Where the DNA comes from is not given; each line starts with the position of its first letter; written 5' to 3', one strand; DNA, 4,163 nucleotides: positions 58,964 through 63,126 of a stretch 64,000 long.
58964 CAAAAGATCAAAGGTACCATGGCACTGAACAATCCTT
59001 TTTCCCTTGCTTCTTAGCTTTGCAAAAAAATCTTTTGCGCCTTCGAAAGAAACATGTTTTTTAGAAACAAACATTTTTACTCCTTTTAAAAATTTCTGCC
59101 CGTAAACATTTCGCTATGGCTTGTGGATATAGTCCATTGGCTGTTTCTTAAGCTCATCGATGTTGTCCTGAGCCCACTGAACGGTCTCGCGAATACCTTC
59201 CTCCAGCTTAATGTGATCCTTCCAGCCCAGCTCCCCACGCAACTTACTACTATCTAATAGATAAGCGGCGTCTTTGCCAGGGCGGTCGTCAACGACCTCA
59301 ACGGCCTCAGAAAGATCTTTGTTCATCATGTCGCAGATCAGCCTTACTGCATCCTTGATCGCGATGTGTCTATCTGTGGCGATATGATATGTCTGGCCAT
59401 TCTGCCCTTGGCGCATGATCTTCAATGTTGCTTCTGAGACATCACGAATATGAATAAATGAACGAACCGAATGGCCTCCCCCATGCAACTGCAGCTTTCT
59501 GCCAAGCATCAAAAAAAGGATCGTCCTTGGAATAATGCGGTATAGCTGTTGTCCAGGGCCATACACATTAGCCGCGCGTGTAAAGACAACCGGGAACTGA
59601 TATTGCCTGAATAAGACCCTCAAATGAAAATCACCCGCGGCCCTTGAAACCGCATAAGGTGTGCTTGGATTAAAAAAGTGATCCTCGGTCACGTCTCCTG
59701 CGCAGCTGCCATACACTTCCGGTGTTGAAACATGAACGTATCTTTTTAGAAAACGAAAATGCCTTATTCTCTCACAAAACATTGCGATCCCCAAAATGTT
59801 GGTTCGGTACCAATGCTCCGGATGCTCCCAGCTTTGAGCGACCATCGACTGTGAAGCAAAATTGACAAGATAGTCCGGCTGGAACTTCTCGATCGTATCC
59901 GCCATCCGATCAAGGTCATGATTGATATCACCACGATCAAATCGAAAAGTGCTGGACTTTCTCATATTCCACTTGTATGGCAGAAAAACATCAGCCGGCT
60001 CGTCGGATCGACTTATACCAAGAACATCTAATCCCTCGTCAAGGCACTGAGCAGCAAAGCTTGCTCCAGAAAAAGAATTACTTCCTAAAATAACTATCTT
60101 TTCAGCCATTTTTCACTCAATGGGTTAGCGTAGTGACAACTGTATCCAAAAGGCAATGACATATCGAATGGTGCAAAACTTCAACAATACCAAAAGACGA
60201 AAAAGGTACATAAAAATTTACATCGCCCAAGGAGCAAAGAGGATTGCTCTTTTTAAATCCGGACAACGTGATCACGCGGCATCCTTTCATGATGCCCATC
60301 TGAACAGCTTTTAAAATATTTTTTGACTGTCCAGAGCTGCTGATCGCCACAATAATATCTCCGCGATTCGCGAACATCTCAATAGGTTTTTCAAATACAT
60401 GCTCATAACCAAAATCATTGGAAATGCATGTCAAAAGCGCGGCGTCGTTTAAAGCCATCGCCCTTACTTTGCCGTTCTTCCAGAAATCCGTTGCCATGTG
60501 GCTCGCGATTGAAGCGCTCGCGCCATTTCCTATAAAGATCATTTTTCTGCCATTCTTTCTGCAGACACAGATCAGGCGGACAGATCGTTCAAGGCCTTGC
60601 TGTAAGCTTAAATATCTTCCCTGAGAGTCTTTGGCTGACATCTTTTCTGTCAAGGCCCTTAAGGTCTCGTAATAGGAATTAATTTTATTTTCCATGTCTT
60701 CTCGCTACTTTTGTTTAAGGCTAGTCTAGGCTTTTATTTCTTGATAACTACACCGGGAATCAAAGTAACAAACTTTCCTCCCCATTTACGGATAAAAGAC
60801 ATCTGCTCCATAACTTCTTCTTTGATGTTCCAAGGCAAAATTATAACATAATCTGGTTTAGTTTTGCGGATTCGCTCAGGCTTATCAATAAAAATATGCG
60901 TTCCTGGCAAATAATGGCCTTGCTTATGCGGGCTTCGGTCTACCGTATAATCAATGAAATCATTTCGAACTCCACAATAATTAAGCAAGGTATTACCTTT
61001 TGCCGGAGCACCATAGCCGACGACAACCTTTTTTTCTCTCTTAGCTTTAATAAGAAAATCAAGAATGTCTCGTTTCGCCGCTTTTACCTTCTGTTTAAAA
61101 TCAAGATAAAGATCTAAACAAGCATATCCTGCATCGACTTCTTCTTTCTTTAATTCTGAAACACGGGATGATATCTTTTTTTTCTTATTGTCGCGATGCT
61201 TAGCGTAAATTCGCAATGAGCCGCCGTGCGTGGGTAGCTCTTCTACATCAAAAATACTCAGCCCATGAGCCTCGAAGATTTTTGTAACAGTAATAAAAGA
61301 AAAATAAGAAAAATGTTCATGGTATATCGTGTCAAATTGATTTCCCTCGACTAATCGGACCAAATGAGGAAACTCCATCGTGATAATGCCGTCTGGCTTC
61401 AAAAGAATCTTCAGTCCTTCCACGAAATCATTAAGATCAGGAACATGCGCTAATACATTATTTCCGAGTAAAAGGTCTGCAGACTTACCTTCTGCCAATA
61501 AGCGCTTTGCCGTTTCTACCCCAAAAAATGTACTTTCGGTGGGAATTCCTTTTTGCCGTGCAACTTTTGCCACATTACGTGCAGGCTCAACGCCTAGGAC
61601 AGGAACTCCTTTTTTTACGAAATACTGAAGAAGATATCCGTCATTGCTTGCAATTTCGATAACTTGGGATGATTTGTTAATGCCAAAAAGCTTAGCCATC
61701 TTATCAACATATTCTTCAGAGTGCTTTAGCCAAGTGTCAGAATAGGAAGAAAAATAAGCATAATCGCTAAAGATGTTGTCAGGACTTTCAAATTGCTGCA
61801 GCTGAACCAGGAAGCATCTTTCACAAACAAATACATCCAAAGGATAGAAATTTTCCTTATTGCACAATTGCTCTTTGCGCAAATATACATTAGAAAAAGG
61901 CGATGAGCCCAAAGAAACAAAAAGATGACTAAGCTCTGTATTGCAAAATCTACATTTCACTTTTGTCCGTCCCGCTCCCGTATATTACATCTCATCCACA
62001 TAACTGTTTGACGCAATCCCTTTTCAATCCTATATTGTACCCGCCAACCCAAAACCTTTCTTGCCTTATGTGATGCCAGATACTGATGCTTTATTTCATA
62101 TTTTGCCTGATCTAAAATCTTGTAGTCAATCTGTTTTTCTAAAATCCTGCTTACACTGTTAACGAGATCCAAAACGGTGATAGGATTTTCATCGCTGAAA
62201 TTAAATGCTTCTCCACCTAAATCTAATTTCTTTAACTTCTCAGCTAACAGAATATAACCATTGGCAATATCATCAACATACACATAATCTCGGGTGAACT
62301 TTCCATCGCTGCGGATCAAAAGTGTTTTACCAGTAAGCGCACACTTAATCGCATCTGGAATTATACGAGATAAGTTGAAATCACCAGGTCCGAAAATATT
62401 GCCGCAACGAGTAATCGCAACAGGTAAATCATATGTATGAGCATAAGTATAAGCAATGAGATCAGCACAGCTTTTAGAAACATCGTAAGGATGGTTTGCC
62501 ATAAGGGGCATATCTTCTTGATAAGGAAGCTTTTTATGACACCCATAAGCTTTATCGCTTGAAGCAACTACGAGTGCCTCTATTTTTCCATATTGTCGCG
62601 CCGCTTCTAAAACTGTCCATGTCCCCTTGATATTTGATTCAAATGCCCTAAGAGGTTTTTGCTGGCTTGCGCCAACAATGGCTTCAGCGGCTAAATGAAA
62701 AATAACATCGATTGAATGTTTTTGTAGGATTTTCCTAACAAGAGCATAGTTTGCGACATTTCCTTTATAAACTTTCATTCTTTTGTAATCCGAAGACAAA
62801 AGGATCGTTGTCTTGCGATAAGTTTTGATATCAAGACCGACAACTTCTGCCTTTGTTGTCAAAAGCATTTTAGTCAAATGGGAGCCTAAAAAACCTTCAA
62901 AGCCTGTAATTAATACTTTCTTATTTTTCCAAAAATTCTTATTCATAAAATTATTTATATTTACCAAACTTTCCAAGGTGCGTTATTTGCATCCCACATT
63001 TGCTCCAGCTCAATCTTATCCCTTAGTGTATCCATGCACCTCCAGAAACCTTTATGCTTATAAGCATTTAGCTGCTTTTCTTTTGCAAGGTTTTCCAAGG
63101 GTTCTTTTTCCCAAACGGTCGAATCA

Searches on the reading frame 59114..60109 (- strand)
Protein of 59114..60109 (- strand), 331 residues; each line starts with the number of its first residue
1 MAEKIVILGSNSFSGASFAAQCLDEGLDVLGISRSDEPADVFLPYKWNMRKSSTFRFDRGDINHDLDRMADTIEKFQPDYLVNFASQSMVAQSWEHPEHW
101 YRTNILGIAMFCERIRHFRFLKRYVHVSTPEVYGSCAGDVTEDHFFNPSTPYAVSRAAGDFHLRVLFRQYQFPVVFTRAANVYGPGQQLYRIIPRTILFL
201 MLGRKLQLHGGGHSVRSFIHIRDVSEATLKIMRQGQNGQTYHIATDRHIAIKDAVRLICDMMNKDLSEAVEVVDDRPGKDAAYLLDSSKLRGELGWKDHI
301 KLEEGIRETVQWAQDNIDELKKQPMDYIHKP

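Call 5: search_protein_families(library=pfam, proteins=[window:59114-60109:-])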
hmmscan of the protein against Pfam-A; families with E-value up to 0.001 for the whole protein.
window:59114-60109:- (331 aa): 3 families
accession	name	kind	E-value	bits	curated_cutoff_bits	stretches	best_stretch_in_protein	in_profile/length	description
PF16363.11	GDP_Man_Dehyd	-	5.2e-48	164.6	27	1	7-309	2-332/332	GDP-mannose 4,6 dehydratase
PF01370.27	Epimerase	-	8.3e-40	137.1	20.9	1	5-244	1-240/240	NAD dependent epimerase/dehydratase family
PF04321.23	RmlD_sub_bind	-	1.2e-08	34.9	27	1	4-268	2-236/287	RmlD substrate binding domain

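Call 8: search_protein_families(library=ncbifam, proteins=[window:59114-60109:-], max_evalue=0.00001)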
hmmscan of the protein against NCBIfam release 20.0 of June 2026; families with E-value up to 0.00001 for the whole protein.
window:59114-60109:- (331 aa): 16 families
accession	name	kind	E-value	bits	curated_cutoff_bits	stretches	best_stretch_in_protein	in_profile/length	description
TIGR01181.1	dTDP_gluc_dehyt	equivalog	9.8e-68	228.6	365.1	1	48-318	45-316/321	dTDP-glucose 4,6-dehydratase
NF007582.0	PRK10217.1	equivalog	1.7e-42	145.8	698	1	4-316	3-334/355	dTDP-glucose 4,6-dehydratase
NF007490.0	PRK10084.1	subfamily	2.6e-41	141.8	649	1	48-318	45-339/361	dTDP-glucose 4,6-dehydratase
TIGR04180.1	EDH_00030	hypoth_equivalog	8.4e-29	100.6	475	1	5-297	1-293/297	NAD-dependent 4,6-dehydratase LegB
TIGR01179.1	galE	equivalog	2e-25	89.3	262.3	1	4-316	1-328/332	UDP-glucose 4-epimerase GalE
TIGR02622.1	CDP_4_6_dhtase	equivalog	3.5e-22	79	278.45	1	3-317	5-334/352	CDP-glucose 4,6-dehydratase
TIGR01472.1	gmd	equivalog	5.3e-16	58.7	415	1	9-267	7-273/342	GDP-mannose 4,6-dehydratase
NF047922.1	GDPFucSynFcl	equivalog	1.8e-14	53.9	500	1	150-318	132-306/308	GDP-L-fucose synthase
NF011728.1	PRK15181.1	equivalog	1.8e-12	47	760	1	52-316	68-340/348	Vi polysaccharide biosynthesis UDP-N-acetylglucosaminuronic acid C-4 epimerase TviC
TIGR01214.1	rmlD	equivalog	8.5e-12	44.7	224.05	1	4-266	1-230/285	dTDP-4-dehydrorhamnose reductase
NF007956.0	PRK10675.1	subfamily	6e-11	42.1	394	0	211-315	226-331/338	UDP-glucose 4-epimerase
NF041015.1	UDPsulfquin_syn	equivalog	8e-08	31.6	575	0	52-147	65-162/384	UDP-sulfoquinovose synthase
TIGR02197.1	heptose_epim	equivalog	8.4e-08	31.7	274.6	1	123-314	108-314/316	ADP-glyceromanno-heptose 6-epimerase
NF008872.0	PRK11908.1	equivalog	8.7e-08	31.6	294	0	175-271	180-285/349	bifunctional UDP-4-keto-pentose/UDP-xylose synthase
NF005998.1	PRK08125.1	equivalog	5.5e-06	25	777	0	3-140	316-443/649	bifunctional UDP-4-amino-4-deoxy-L-arabinose formyltransferase/UDP-glucuronic acid oxidase ArnA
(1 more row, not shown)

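Call 29: search_solved_structures(query=window:59114-60109:-, max_evalue=1e-10)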
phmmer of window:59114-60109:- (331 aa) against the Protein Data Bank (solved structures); distinct sequences matched with E-value up to 1e-10: 47.
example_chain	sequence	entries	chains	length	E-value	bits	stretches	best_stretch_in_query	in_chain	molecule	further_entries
6bi4_A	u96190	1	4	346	2e-44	155.5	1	50-318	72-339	dTDP-glucose 4,6-dehydratase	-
2hun_A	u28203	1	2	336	2.1e-43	152.1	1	4-316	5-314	336aa long hypothetical dTDP-glucose 4,6-dehydratase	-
6vlo_A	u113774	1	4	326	1e-39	140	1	38-312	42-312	Putative dTDP-D-glucose 4,6-dehydratase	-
1kep_A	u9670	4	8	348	5.6e-39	137.5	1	70-322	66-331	dTDP-D-glucose 4,6-dehydratase | DTDP-GLUCOSE 4,6-DEHYDRATASE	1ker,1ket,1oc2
1g1a_A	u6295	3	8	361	6.3e-38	134.1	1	6-316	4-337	DTDP-D-GLUCOSE 4,6-DEHYDRATASE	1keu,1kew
1bxk_A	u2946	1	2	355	2.2e-37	132.3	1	4-316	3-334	PROTEIN (DTDP-GLUCOSE 4,6-DEHYDRATASE)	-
8shh_A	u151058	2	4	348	1.3e-36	129.8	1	56-316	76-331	dTDP-glucose 4,6-dehydratase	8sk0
1r66_A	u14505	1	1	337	2.7e-36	128.7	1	55-316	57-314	TDP-glucose-4,6-dehydratase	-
8du1_A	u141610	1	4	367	4.2e-36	128.1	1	53-321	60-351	dTDP-glucose 4,6-dehydratase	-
1r6d_A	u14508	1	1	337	9.7e-36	126.9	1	55-316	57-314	TDP-glucose-4,6-dehydratase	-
4zrm_A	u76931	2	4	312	2.5e-26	96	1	65-314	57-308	UDP-glucose 4-epimerase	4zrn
2pk3_A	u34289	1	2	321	4.1e-25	92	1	25-311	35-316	GDP-6-deoxy-D-lyxo-4-hexulose reductase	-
2pzj_A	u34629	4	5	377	1.3e-23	87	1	13-320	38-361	Putative nucleotide sugar epimerase/ dehydratase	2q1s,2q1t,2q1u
6zl6_A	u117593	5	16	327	1.4e-22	83.6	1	4-309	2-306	Epimerase domain-containing protein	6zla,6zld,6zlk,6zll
6zlj_A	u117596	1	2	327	5e-22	81.8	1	4-309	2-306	Epimerase domain-containing protein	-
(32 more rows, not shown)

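Call 61: search_solved_structures(query=window:59114-60109:-, max_evalue=1e-40, show_alignments=2)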
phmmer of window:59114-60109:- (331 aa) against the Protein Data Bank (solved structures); distinct sequences matched with E-value up to 1e-40: 2.
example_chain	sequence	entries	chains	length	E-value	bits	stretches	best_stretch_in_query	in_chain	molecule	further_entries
6bi4_A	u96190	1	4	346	2e-44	155.5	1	50-318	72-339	dTDP-glucose 4,6-dehydratase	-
2hun_A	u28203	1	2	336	2.1e-43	152.1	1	4-316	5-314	336aa long hypothetical dTDP-glucose 4,6-dehydratase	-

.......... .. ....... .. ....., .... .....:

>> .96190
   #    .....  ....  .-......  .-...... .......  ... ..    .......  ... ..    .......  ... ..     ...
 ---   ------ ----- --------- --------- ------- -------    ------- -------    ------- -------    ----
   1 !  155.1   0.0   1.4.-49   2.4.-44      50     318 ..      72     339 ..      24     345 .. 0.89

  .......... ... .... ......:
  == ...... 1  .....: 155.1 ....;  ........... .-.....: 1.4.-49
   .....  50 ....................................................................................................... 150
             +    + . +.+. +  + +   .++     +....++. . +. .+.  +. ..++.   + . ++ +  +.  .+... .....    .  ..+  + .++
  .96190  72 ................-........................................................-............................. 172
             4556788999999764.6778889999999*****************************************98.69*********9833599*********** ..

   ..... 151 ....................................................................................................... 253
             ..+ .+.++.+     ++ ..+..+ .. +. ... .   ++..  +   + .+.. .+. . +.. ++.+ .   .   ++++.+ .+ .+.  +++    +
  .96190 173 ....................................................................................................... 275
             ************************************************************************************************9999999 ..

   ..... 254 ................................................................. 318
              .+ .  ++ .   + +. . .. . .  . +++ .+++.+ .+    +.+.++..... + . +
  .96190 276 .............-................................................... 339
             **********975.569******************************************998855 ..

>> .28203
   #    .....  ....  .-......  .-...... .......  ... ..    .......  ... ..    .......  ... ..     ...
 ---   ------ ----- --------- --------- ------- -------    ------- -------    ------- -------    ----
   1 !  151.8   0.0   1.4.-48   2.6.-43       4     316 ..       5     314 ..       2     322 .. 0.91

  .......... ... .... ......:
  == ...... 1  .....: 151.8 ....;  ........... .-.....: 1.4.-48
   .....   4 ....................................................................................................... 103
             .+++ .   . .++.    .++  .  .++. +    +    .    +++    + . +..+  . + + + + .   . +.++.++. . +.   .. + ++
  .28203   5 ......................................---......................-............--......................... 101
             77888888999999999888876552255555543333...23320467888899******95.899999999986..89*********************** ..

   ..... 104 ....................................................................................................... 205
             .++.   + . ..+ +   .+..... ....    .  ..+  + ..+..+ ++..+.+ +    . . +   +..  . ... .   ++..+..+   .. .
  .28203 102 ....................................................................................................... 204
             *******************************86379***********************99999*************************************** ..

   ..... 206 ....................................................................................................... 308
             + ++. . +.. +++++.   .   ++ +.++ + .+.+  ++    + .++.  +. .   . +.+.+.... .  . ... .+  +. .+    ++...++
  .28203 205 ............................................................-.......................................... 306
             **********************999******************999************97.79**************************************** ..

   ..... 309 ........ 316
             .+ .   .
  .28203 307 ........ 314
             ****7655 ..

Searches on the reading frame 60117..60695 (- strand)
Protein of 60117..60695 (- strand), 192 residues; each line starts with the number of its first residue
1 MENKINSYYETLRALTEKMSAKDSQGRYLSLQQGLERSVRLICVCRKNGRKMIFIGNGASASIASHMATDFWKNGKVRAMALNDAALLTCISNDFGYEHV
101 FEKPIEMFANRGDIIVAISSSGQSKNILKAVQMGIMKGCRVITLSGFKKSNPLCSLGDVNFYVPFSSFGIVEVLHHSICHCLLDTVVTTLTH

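Call 5: search_protein_families(library=pfam, proteins=[window:60117-60695:-])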
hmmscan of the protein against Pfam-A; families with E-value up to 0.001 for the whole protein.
window:60117-60695:- (192 aa): 2 families
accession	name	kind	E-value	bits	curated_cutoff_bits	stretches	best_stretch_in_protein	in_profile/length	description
PF13580.11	SIS_2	-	3e-13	50.4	27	1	31-146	17-138/138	SIS domain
PF01380.27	SIS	-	8e-06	26.1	25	0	109-164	51-105/131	SIS domain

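Call 8: search_protein_families(library=ncbifam, proteins=[window:60117-60695:-], max_evalue=0.00001)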
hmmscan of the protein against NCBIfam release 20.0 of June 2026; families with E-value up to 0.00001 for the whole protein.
window:60117-60695:- (192 aa): 8 families
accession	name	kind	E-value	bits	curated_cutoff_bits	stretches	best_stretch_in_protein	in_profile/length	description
TIGR00441.1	gmhA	equivalog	8.1e-28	97.4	209.45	1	39-186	1-153/154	D-sedoheptulose 7-phosphate isomerase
NF010546.0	PRK13936.1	equivalog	2.7e-27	95.8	276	1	27-190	21-192/197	phosphoheptose isomerase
NF001628.0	PRK00414.1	equivalog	3.1e-27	95.5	265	1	34-185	29-185/192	D-sedoheptulose 7-phosphate isomerase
NF008138.0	PRK10886.1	equivalog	1.2e-17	64.3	352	1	35-190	27-190/196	DnaA initiator-associating protein DiaA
NF010547.0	PRK13938.1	equivalog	7.9e-14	51.8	320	1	40-186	37-187/196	D-sedoheptulose 7-phosphate isomerase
NF008458.0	PRK11337.1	equivalog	4.2e-07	29.2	378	1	35-159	131-235/293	MurR/RpiR family transcriptional regulator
NF008590.0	PRK11557.1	equivalog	2.3e-06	27.2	355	0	3-153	87-220/282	MurR/RpiR family transcriptional regulator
NF040776.2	AlsR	equivalog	2.4e-06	26.7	400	0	56-164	136-228/279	transcriptional repressor AlsR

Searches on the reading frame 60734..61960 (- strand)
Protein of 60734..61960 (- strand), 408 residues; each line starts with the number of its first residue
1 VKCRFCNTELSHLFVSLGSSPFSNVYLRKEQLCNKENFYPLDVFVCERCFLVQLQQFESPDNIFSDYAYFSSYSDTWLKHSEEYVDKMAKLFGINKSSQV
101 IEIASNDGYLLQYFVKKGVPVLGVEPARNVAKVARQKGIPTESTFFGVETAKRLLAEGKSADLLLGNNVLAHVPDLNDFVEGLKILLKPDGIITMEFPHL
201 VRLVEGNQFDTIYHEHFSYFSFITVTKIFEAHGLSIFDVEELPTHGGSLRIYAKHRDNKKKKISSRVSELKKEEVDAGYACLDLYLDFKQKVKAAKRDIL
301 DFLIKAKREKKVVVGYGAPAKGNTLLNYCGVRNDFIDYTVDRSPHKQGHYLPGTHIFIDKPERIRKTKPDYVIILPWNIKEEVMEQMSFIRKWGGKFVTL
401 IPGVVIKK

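Call 5: search_protein_families(library=pfam, proteins=[window:60734-61960:-])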
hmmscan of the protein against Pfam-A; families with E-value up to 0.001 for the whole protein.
window:60734-61960:- (408 aa): 7 families
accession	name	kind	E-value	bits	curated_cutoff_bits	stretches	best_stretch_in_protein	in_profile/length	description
PF08484.17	Methyltransf_14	-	1.5e-63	213.8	23.5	1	243-402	1-160/160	C-methyltransferase C-terminal domain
PF08421.16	Methyltransf_13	-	5.3e-21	75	31.3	1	3-64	1-62/62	Putative zinc binding domain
PF13489.12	Methyltransf_23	-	2.2e-14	54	27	1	82-236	7-161/164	Methyltransferase domain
PF08242.18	Methyltransf_12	-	3.1e-09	37.9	30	1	102-193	2-98/98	Methyltransferase domain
PF08241.18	Methyltransf_11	-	3.9e-08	34.2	21.2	1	102-193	2-93/95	Methyltransferase domain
PF13649.12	Methyltransf_25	-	5.5e-05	24.2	27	1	100-191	1-97/97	Methyltransferase domain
PF13847.12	Methyltransf_31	-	0.00066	19.8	27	0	96-199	3-113/145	Methyltransferase domain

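Call 8: search_protein_families(library=ncbifam, proteins=[window:60734-61960:-], max_evalue=0.00001)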
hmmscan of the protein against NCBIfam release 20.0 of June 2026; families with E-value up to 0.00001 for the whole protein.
window:60734-61960:- (408 aa): 1 family
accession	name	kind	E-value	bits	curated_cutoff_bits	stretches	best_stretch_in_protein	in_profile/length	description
TIGR01983.1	UbiG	equivalog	6.5e-06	25.6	102.95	0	96-194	49-150/228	bifunctional 2-polyprenyl-6-hydroxyphenol methylase/3-demethylubiquinol 3-O-methyltransferase UbiG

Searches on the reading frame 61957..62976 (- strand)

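Call 5: search_protein_families(library=pfam, proteins=[window:61957-62976:-])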
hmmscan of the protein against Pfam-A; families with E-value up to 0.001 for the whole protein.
window:61957-62976:- (339 aa): 6 families
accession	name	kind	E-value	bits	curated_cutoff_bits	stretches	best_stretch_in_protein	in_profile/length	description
PF01370.27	Epimerase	-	9.1e-55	186.1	20.9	1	21-251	1-231/240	NAD dependent epimerase/dehydratase family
PF16363.11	GDP_Man_Dehyd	-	4.5e-54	184.6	27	1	22-324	1-332/332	GDP-mannose 4,6 dehydratase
PF01073.25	3Beta_HSD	-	3.7e-22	79.1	22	1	22-278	1-267/280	3-beta hydroxysteroid dehydrogenase/isomerase family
PF02719.21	Polysacc_synt_2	-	3.8e-17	62.8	20.2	1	21-284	1-252/293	Polysaccharide biosynthesis protein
PF07993.18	NAD_binding_4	-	2.1e-15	57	20.1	1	23-239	1-256/258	Male sterility protein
PF04321.23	RmlD_sub_bind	-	1.1e-11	44.8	27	1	20-169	2-130/287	RmlD substrate binding domain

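Call 8: search_protein_families(library=ncbifam, proteins=[window:61957-62976:-], max_evalue=0.00001)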
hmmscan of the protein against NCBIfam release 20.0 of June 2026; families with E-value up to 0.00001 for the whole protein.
window:61957-62976:- (339 aa): 27 families (the best 25 are shown)
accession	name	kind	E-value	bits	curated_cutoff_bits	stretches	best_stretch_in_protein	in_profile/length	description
TIGR02622.1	CDP_4_6_dhtase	equivalog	1e-61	209.1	278.45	1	15-333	1-335/352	CDP-glucose 4,6-dehydratase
TIGR01181.1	dTDP_gluc_dehyt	equivalog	2.3e-57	194.5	365.1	1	20-331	1-314/321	dTDP-glucose 4,6-dehydratase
TIGR04180.1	EDH_00030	hypoth_equivalog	3.4e-47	161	475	1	21-315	1-296/297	NAD-dependent 4,6-dehydratase LegB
TIGR01179.1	galE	equivalog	5.1e-45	153.7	262.3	1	20-330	1-327/332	UDP-glucose 4-epimerase GalE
NF007582.0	PRK10217.1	equivalog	1.5e-38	132.8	698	1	19-331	2-334/355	dTDP-glucose 4,6-dehydratase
NF007490.0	PRK10084.1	subfamily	8.9e-37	126.9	649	1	20-331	2-337/361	dTDP-glucose 4,6-dehydratase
NF007956.0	PRK10675.1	subfamily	3.7e-36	124.9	394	2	20-174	2-159/338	UDP-glucose 4-epimerase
NF042423.1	oxyalk_red_Shew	equivalog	9.9e-25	87.3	580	1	17-277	7-255/331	2-alkyl-3-oxoalkanoate reductase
NF011728.1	PRK15181.1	equivalog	2.5e-23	82.6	760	1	13-328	10-337/348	Vi polysaccharide biosynthesis UDP-N-acetylglucosaminuronic acid C-4 epimerase TviC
NF008872.0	PRK11908.1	equivalog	3.8e-19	68.9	294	1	19-286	2-278/349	bifunctional UDP-4-keto-pentose/UDP-xylose synthase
TIGR03466.1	HpnA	hypoth_equivalog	2.1e-18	66.3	367.65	1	20-249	2-221/327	hopanoid-associated sugar epimerase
NF043036.1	ErythonDh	equivalog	5.8e-18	65.2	325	1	20-179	2-164/321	D-erythronate dehydrogenase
NF042422.1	oxyalk_red_OleD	equivalog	1.3e-17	64.2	580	1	20-279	2-250/329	2-alkyl-3-oxoalkanoate reductase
TIGR01472.1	gmd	equivalog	4e-16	59.1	415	1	19-185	1-176/342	GDP-mannose 4,6-dehydratase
TIGR02197.1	heptose_epim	equivalog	4.3e-15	55.7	274.6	1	21-327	1-312/316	ADP-glyceromanno-heptose 6-epimerase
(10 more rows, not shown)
